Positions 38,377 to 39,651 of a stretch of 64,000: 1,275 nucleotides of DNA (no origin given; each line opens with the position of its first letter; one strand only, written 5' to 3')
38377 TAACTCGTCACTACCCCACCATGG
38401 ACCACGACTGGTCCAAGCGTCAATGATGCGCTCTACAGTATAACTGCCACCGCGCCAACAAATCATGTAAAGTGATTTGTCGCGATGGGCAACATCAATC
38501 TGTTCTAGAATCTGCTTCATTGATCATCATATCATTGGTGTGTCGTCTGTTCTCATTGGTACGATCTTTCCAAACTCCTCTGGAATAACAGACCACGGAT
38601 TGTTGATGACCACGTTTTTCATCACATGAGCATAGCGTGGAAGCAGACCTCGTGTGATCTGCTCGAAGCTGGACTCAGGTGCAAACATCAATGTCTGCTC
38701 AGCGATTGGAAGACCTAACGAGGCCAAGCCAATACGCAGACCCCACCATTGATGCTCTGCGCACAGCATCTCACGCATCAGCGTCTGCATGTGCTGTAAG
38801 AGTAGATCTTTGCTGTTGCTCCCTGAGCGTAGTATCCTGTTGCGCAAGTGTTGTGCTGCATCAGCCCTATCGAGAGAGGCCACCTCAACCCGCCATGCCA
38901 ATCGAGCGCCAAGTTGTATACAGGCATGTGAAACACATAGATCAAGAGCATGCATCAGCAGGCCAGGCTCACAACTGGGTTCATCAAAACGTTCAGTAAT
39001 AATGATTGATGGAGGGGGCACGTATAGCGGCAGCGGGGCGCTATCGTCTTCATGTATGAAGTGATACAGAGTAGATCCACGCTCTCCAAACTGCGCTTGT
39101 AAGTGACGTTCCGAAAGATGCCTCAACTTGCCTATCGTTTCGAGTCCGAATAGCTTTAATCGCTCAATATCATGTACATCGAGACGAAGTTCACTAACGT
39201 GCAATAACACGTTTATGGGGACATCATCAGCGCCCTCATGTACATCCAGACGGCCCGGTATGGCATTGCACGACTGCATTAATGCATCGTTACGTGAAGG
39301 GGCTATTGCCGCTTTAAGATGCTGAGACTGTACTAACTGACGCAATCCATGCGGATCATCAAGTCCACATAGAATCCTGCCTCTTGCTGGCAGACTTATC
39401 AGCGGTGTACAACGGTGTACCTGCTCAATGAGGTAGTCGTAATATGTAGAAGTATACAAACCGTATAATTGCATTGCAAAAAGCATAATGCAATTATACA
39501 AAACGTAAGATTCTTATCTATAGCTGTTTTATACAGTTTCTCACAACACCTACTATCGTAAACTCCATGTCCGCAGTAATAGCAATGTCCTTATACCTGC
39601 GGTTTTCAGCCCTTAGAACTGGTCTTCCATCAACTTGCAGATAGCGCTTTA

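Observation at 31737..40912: Candidate undescribed damage-inducible mutagenesis system: HTH-UmuD regulator, split ImuB, ImuB-C, detached DnaE2 and divergent AlkB, without ImuA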

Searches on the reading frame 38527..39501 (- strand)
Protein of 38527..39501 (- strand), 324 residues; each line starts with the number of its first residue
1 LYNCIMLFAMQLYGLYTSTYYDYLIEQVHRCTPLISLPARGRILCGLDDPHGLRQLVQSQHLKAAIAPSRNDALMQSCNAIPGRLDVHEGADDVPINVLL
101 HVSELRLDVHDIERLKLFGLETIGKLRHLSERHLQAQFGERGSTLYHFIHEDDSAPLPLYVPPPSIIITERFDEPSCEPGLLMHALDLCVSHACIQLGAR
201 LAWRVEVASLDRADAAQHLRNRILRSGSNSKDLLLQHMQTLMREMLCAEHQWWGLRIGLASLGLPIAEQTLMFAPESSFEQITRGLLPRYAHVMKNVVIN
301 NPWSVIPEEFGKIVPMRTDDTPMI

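Call 3: search_protein_families(library=pfam, proteins=[window:38527-39501:-], max_evalue=0.01)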
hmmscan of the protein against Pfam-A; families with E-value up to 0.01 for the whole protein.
window:38527-39501:- (324 aa): 1 family
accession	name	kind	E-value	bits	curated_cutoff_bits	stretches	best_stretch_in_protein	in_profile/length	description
PF21999.2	IMS_HHH_1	-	0.00056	20.7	27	1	113-148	12-48/53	DNA polymerase-iota, thumb domain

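Call 4: search_protein_families(library=ncbifam, proteins=[window:38527-39501:-], max_evalue=0.01)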
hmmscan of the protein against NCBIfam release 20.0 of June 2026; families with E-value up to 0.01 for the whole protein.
window:38527-39501:- (324 aa): 3 families
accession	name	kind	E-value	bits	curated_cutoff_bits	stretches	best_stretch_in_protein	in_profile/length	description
NF002751.0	PRK02794.1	equivalog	3.1e-05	23.1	371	1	113-262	225-374/425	DNA polymerase IV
NF002882.0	PRK03348.1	equivalog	0.0015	17.4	389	1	113-276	194-356/461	DNA polymerase IV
NF002677.0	PRK02406.1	equivalog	0.003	16.7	256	1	113-154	194-235/357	DNA polymerase IV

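Call 13: find_homologous_proteins(query=window:38527-39486:-, max_evalue=0.001)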
Query window:38527-39486:- (319 aa): 14 proteins with E <= 0.001 among 1248 candidates.
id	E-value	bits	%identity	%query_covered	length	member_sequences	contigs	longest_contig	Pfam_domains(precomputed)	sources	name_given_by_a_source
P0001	3.4e-212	721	100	99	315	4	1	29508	-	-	-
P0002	2.7e-182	623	84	100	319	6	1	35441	-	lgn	-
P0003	5.1e-144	497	66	99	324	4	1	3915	-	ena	-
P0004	6.2e-123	428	61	97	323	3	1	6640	-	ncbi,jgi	jgi:hypothetical protein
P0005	2.8e-122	426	60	99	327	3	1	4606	-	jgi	jgi:hypothetical protein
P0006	8.5e-122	424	59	97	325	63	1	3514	-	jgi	jgi:hypothetical protein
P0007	7.6e-120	418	58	97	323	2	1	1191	-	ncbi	-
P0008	2.9e-117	409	58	97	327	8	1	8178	-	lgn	-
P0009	2.2e-109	383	55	99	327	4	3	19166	-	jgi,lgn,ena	-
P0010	3.0e-86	307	49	93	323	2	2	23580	-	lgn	-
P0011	9.6e-77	276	45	98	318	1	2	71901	-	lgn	-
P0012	3.2e-62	228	39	97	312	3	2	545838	-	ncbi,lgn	-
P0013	3.4e-60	222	39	97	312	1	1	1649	-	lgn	-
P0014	7.2e-49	184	34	93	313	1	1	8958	-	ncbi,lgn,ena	-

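Call 17: find_encoding_contigs(protein=P0002, flank=10000, max_places=3)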
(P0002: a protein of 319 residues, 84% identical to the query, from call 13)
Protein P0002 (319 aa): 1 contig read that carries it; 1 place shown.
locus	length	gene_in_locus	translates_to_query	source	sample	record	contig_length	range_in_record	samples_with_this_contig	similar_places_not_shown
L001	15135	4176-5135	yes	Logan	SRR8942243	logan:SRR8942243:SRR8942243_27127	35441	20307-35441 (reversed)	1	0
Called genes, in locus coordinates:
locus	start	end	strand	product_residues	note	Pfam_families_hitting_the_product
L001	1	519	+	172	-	?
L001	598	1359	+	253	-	PF00494:SQS_PSY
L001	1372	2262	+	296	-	PF00494:SQS_PSY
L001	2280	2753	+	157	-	PF01257:2Fe-2S_thioredx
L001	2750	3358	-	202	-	PF13532:2OG-FeII_Oxy_2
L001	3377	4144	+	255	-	PF01381:HTH_3, PF00717:Peptidase_S24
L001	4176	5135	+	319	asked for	-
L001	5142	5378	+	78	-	-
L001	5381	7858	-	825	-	PF02585:PIG-L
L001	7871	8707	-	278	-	PF11138:DUF2911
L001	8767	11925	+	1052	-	PF02811:PHP, PF07733:DNA_pol3_alpha, PF17657:DNA_pol3_finger, PF14579:HHH_6, PF01336:tRNA_anti-codon (weak)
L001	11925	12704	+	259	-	PF01416:PseudoU_synth_1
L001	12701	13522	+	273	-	PF01435:Peptidase_M48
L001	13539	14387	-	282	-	PF04951:Peptidase_M55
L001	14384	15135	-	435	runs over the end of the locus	PF00919:UPF0004, PF04055:Radical_SAM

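Call 18: find_encoding_contigs(protein=P0012, flank=10000, max_places=3)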
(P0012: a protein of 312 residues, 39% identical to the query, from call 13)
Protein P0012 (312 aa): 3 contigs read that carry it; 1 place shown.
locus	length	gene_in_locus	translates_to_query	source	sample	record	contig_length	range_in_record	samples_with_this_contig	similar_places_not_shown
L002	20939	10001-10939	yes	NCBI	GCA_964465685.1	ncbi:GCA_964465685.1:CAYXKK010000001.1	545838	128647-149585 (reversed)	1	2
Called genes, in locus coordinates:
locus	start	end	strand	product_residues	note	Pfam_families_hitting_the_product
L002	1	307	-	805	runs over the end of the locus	PF13620:CarboxypepD_reg (weak), PF13715:CarbopepD_reg_2 (weak), PF18939:DUF5686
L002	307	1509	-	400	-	PF01547:SBP_bac_1, PF13416:SBP_bac_8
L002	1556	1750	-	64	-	-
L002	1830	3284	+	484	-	PF06418:CTP_synth_N, PF00117:GATase, PF07722:Peptidase_C26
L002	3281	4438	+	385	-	PF13562:NTP_transf_4, PF25084:LbH_EIF2B (faint), PF25087:GMPPB_C (weak), PF00132:Hexapep (weak)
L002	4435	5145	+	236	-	PF00106:adh_short, PF08659:KR (weak), PF13561:adh_short_C2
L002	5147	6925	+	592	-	PF00188:CAP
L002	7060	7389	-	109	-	-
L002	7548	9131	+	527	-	-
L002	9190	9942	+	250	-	PF01381:HTH_3 (weak), PF00717:Peptidase_S24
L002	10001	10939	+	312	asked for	-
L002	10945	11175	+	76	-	PF20114:DUF6504 (weak)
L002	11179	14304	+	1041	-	PF02811:PHP, PF07733:DNA_pol3_alpha, PF17657:DNA_pol3_finger, PF14579:HHH_6, PF01336:tRNA_anti-codon (faint)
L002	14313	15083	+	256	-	PF01416:PseudoU_synth_1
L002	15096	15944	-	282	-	PF04951:Peptidase_M55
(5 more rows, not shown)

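Call 19: find_encoding_contigs(protein=P0011, flank=10000, max_places=2)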
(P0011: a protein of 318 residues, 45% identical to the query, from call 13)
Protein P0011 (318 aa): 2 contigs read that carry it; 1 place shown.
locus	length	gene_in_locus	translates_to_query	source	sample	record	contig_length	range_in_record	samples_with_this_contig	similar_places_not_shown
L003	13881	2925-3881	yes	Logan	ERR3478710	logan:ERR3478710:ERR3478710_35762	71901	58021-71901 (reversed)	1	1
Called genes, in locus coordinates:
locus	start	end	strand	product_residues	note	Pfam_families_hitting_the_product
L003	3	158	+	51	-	?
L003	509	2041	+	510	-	-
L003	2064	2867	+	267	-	PF01381:HTH_3 (weak), PF00717:Peptidase_S24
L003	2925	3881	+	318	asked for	-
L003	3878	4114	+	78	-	PF20114:DUF6504 (weak)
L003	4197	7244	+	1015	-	PF02811:PHP, PF07733:DNA_pol3_alpha, PF17657:DNA_pol3_finger, PF14579:HHH_6, PF01336:tRNA_anti-codon (weak)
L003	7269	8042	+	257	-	PF01416:PseudoU_synth_1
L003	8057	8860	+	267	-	PF01435:Peptidase_M48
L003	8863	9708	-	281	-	PF04951:Peptidase_M55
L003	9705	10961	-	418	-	PF00919:UPF0004, PF04055:Radical_SAM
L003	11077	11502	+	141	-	PF22636:FlK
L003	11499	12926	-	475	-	PF05762:VWA_CoxE (faint), PF00092:VWA, PF13519:VWA_2, PF13768:VWA_3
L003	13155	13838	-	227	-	PF22175:Ogg-HhH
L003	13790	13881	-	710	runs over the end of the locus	-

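Call 20: find_encoding_contigs(protein=P0010, flank=10000, max_places=2)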
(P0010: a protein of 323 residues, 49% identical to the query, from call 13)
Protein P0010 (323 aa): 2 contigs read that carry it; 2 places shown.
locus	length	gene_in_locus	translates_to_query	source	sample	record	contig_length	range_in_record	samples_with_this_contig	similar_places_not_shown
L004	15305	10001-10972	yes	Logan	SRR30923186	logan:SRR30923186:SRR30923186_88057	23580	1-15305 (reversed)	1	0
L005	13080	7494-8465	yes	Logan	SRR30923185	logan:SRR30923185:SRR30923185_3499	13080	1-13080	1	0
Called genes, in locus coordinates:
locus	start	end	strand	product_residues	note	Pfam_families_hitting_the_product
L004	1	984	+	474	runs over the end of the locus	PF00202:Aminotran_3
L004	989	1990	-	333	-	PF01368:DHH, PF02272:DHHA1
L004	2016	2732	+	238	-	PF03793:PASTA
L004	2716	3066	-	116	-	PF00355:Rieske, PF13806:Rieske_2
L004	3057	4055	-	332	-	PF00753:Lactamase_B, PF23023:Anti-Pycsar_Apyc1 (faint)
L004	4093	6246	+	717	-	PF13623:SurA_N_2, PF13624:SurA_N_3, PF09312:SurA_N, PF13145:Rotamase_2, PF13616:Rotamase_3, PF00639:Rotamase, PF13145:Rotamase_2 (weak)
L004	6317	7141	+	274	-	PF00494:SQS_PSY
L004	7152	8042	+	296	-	PF00494:SQS_PSY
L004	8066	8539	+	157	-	PF01257:2Fe-2S_thioredx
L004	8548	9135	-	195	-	PF13532:2OG-FeII_Oxy_2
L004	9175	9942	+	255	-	PF01381:HTH_3 (weak), PF00717:Peptidase_S24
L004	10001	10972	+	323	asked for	-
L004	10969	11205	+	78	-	PF20114:DUF6504 (weak)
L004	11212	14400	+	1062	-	PF02811:PHP, PF07733:DNA_pol3_alpha, PF17657:DNA_pol3_finger, PF14579:HHH_6, PF01336:tRNA_anti-codon (weak)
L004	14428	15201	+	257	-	PF01416:PseudoU_synth_1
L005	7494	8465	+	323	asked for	-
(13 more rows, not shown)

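Call 21: find_encoding_contigs(protein=P0009, flank=10000, max_places=2)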
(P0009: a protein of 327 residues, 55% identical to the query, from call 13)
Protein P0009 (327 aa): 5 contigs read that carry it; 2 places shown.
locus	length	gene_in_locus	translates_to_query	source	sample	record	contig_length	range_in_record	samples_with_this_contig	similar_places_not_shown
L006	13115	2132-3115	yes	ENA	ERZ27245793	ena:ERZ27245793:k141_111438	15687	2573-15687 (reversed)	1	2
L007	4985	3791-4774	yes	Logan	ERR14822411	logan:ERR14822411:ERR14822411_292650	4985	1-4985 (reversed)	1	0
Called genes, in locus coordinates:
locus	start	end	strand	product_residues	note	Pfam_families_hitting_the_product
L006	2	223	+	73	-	?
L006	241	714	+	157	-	PF01257:2Fe-2S_thioredx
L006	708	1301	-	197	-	PF13532:2OG-FeII_Oxy_2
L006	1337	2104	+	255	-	PF01381:HTH_3, PF00717:Peptidase_S24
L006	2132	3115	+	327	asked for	-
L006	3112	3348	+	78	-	PF20114:DUF6504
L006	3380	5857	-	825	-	PF02585:PIG-L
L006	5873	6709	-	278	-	PF11138:DUF2911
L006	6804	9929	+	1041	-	PF02811:PHP, PF07733:DNA_pol3_alpha, PF17657:DNA_pol3_finger, PF14579:HHH_6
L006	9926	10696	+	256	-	PF01416:PseudoU_synth_1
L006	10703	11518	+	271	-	PF01435:Peptidase_M48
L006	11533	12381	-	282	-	PF04951:Peptidase_M55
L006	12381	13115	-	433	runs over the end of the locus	PF00919:UPF0004, PF04055:Radical_SAM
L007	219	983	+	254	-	PF00494:SQS_PSY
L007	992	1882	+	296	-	PF00494:SQS_PSY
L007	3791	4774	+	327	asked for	-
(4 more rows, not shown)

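Call 22: find_encoding_contigs(protein=P0014, flank=10000, max_places=2)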
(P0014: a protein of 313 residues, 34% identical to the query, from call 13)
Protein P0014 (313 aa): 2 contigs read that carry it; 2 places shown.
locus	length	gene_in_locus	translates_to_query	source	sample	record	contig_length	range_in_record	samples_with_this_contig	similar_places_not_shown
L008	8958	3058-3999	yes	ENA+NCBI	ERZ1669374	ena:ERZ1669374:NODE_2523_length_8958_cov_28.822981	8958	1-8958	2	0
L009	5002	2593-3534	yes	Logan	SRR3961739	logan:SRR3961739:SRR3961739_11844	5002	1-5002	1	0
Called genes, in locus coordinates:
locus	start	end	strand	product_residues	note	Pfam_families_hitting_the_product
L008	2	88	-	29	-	?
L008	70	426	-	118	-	-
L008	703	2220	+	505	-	-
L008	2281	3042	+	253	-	PF00717:Peptidase_S24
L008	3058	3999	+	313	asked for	-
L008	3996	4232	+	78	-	PF20114:DUF6504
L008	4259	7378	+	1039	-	PF02811:PHP, PF07733:DNA_pol3_alpha, PF17657:DNA_pol3_finger, PF14579:HHH_6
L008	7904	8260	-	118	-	-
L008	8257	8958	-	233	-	?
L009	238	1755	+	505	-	-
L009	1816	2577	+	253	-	PF00717:Peptidase_S24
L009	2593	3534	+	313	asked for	-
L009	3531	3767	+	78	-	PF20114:DUF6504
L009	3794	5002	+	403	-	?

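Call 24: predict_structure(alignment_id=A1)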
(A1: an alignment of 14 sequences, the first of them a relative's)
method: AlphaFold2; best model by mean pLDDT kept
length: 315 residues; sequences in the alignment: 14
mean_pLDDT: 81.5   pTM: 0.49
mean pLDDT of the five models: 81.5, 80.6, 79.8, 79.1, 77.7
residues with pLDDT >= 90: 102; 70-90: 165; 50-70: 33; < 50: 15
segments of 3 or more residues with pLDDT < 50: 254-264, 312-315
pLDDT, mean of each block of 10 residues (from residue 1): 76 78 80 86 91 91 91 90 92 88 90 92 88 89 74 73 89 93 85 85 86 77 93 84 90 51 54 69 74 76 73 44
secondary structure, 60 per line:
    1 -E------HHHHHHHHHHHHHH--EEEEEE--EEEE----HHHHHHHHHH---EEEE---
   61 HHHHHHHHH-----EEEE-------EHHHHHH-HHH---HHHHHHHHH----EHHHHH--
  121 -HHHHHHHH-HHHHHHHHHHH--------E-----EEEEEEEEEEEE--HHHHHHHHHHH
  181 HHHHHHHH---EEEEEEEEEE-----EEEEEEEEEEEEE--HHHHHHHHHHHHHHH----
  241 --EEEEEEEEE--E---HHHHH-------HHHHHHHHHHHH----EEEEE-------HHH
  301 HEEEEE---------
elements in order: H9-22 E25-30 E33-36 H41-50 E54-57 H61-69 E75-78 H87-92 H100-108 H114-118 H122-129 H131-141 E156-167 H170-188 E192-201 E207-219 H222-236 E243-251 H258-262 H270-281 E286-290 H298-301 E302-306
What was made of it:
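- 38575..38667 (-): C-terminal helix-strand (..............) followed by an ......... tail. Equivalent to the RecA-NT-like motif and conserved tail of iPolY-wE2X. The AF2 model shows helix 270-281 and strand 286-290 in P0001 (315-aa) numbering (call 24).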

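Call 26: search_protein_representatives(alignment_id=A1)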
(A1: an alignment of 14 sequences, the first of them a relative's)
Query: 14 sequences, 323 profile positions. Proteins with E-value up to 0.001 (for the whole library): 1074; up to 1e-10: 296; up to 1e-30: 74. The best 150 are listed.
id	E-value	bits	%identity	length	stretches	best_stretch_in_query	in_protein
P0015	1.2e-152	523.6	-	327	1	1-314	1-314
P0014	3.8e-123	426.7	-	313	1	1-314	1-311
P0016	5.1e-122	423.0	-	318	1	1-316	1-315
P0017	2.3e-118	410.9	-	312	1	1-312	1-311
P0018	6.3e-75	268.2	-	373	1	12-312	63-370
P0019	1.5e-70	253.8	-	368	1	11-308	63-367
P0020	3.8e-69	249.2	-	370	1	12-309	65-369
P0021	5.3e-61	222.5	-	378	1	12-304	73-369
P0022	2.8e-57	210.2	-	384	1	9-313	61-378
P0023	6.7e-55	202.4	-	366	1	9-303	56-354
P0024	2.3e-52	194.1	-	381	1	13-311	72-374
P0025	4.4e-52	193.2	-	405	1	9-318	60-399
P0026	5.7e-52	192.8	-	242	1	81-311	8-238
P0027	6.4e-49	182.8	-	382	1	10-317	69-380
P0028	1.2e-47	178.6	-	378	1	11-314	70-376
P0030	5.1e-45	169.9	-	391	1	17-312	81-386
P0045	8.8e-40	152.7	-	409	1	12-316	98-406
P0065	1.1e-33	132.6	-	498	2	11-204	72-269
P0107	1.7e-28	115.6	-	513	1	11-316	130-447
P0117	2.0e-26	108.8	-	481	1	15-311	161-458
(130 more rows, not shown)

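Call 27: fold_search(model_id=the predicted structure, library=pdb)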
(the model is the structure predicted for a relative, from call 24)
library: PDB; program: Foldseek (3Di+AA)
matches with E <= 10: 699; with E <= 0.001: 178
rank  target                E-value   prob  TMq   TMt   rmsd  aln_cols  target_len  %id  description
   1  9a5e_A                4.7e-12  1.00  0.35  0.28  18.1       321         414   16  Integrative model of DPO41-RPOZ by crosslinking MS and deep learning (released 2024-09-18)
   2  6jum_A                6.8e-11  1.00  0.30  0.28  13.8       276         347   16  MsDpo4-DNA complex 2 (released 2020-02-19)
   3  6juo_A                7.7e-11  1.00  0.30  0.28  13.6       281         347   16  MsDpo4-DNA complex 4 (released 2020-02-19)
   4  6jul_A                8.7e-11  1.00  0.31  0.29  13.6       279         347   14  MsDpo4-DNA complex 1 (released 2020-02-19)
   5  6l97_B                2.3e-10  1.00  0.31  0.29  15.0       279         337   15  Complex of DNA polymerase IV and L-DNA duplex (released 2020-07-08)
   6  4f50_A                3.7e-10  1.00  0.34  0.32  12.3       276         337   12  Y-family DNA polymerase chimera Dbh-Dbh-Dpo4 (released 2013-01-02)
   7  3pr4_A                5.0e-10  1.00  0.33  0.31  14.2       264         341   13  Dpo4 Y12A mutant incorporating dADP opposite template dT (released 2011-02-23)
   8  2imw_P                5.7e-10  1.00  0.32  0.29  14.4       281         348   14  Mechanism of Template-Independent Nucleotide Incorporation Catalyzed by a Template-Dependent DNA Polymerase (released 2007-01-16)
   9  3fds_A                6.0e-10  1.00  0.31  0.28  15.9       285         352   14  Structural insight into recruitment of translesion DNA polymerase Dpo4 to sliding clamp PCNA (released 2009-01-20)
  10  2jef_A                6.4e-10  1.00  0.31  0.29  14.1       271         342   13  The Molecular Basis of Selectivity of Nucleotide Triphosphate Incorporation Opposite O6-Benzylguanine by Sulfolobus so (released 2007-03-13)
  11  2rdi                  6.4e-10  1.00  0.29  0.27  20.1       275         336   14  Snapshots of a Y-family DNA polymerase in replication: Dpo4 in apo and binary/ternary complex forms (released 2008-06-24)
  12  7yll                  7.3e-10  1.00  0.32  0.31  17.2       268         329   15  Crystal structure of TTEDbh (released 2023-12-06)
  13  2uvu_A                8.7e-10  1.00  0.31  0.29  14.1       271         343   14  Crystal structures of mutant Dpo4 DNA polymerases with 8-oxoG containing DNA template-primer constructs (released 2007-05-08)
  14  2j6u_A                1.3e-09  1.00  0.33  0.31  14.1       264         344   13  Ternary complex of Sulfolobus solfataricus Dpo4 DNA polymerase, O6- methylguanine modified DNA, and dGTP. (released 2006-11-22)
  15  2asd_A                1.3e-09  1.00  0.30  0.28  14.2       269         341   14  oxoG-modified Insertion Ternary Complex (released 2006-01-10)
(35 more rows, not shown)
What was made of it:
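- Y-family fold of the short protein: calls 24 and 27.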

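Call 28: search_protein_families(library=pfam, proteins=[P0018, P0019, P0021, P0022, P0025, P0030, P0045, P0065, P0107, P0117], max_evalue=0.01)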
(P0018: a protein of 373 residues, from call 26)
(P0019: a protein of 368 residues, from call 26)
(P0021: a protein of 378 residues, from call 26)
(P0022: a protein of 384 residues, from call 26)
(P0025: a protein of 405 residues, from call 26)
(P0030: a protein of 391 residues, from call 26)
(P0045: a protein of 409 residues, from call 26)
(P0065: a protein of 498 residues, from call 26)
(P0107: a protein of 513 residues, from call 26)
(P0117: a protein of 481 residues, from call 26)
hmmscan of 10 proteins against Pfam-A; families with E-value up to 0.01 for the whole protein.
P0018 (373 aa): 1 family
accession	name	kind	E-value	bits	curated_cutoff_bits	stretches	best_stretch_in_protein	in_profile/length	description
PF11799.13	IMS_C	-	0.0034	18.2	20.7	1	217-315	2-94/109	impB/mucB/samB family C-terminal domain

P0019 (368 aa): 0 families

P0021 (378 aa): 1 family
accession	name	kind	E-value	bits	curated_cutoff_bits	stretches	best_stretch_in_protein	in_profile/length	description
PF00817.25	IMS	-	5.9e-09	36.4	23.2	1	19-129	16-143/148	impB/mucB/samB family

P0022 (384 aa): 0 families

P0025 (405 aa): 0 families

P0030 (391 aa): 0 families

P0045 (409 aa): 2 families
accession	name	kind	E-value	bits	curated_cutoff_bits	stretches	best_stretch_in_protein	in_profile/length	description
PF11799.13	IMS_C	-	1.7e-08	35.3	20.7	1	250-357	3-109/109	impB/mucB/samB family C-terminal domain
PF21999.2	IMS_HHH_1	-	0.0084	17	27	0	196-232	11-48/53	DNA polymerase-iota, thumb domain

P0065 (498 aa): 2 families
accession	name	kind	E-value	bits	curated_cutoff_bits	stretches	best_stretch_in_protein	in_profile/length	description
PF00817.25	IMS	-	0.0002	21.8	23.2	1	27-115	23-112/148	impB/mucB/samB family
PF11799.13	IMS_C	-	0.0008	20.3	20.7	0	224-277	2-56/109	impB/mucB/samB family C-terminal domain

P0107 (513 aa): 1 family
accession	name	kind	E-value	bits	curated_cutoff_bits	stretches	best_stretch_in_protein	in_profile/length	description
PF00817.25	IMS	-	1.4e-07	31.9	23.2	1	65-162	3-104/148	impB/mucB/samB family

P0117 (481 aa): 1 family
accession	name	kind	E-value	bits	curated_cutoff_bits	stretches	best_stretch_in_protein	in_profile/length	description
PF00817.25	IMS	-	1.3e-08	35.3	23.2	1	100-177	11-92/148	impB/mucB/samB family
